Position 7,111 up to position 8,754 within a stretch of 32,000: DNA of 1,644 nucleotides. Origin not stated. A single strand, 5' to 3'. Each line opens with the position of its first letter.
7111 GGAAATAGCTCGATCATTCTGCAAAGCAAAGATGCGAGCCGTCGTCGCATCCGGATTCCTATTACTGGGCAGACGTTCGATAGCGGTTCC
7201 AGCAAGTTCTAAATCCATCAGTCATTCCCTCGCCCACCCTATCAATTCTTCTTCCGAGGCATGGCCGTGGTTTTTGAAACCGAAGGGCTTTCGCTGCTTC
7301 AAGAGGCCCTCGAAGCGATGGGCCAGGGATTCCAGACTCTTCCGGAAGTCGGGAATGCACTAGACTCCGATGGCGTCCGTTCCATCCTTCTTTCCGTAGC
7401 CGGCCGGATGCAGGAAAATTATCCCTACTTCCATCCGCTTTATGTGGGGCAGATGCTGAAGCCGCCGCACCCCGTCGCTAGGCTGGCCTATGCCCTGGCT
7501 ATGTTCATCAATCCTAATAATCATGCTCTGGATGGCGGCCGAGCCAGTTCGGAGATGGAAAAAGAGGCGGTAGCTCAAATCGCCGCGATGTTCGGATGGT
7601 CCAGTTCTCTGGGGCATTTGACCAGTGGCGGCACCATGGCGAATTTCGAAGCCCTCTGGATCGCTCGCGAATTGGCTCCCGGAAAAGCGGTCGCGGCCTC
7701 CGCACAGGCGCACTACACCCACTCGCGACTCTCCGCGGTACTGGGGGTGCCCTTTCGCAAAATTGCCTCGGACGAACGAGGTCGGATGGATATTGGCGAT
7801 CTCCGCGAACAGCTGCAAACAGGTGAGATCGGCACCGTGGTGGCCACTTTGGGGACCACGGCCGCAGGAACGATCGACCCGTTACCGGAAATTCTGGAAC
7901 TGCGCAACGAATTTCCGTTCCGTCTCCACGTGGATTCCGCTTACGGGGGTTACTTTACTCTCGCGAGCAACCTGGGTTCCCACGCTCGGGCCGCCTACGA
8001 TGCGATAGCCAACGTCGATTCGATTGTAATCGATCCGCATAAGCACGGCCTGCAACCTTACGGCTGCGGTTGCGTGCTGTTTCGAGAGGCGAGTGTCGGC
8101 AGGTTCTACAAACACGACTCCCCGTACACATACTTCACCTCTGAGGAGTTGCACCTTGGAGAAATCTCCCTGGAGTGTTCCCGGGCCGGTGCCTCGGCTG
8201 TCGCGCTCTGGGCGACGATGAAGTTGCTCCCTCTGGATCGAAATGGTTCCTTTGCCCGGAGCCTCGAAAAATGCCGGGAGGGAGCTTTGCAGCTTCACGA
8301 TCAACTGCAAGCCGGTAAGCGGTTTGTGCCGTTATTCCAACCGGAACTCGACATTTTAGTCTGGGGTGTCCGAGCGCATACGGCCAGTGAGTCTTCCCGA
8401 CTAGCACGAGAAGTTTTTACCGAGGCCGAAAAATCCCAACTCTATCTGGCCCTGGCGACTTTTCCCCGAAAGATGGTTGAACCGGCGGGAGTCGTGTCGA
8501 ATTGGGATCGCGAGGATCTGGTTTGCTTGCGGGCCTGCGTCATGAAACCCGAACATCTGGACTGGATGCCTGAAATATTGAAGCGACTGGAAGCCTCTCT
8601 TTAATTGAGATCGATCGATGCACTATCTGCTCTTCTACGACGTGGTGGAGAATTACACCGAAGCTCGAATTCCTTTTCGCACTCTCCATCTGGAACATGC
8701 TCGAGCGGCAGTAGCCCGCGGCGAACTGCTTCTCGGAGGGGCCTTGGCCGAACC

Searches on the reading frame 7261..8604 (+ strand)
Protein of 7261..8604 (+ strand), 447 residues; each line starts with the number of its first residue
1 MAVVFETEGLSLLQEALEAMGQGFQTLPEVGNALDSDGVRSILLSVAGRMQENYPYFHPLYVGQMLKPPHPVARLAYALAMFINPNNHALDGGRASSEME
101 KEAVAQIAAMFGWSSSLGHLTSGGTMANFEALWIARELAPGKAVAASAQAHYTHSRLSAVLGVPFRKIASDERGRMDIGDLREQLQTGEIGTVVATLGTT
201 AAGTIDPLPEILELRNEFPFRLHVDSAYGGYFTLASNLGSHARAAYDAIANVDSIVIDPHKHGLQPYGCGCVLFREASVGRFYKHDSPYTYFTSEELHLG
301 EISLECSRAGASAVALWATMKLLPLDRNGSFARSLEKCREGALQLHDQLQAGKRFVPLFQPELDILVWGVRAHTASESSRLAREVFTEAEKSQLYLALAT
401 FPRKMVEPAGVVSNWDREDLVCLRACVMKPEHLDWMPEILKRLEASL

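Call 61: search_protein_families(library=pfam, proteins=[window:7261-8604:+], max_evalue=0.00001)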
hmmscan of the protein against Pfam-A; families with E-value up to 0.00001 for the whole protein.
window:7261-8604:+ (447 aa): 3 families
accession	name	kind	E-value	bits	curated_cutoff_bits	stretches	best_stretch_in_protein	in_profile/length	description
PF00282.25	Pyridoxal_deC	-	8e-26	91.1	27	1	78-359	59-363/375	Pyridoxal-dependent decarboxylase conserved domain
PF01212.27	Beta_elim_lyase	-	2e-06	27.8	27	1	102-277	36-214/288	Beta-eliminating lyase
PF00266.25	Aminotran_5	-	5.1e-06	26.1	21.5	1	95-277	40-216/371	Aminotransferase class-V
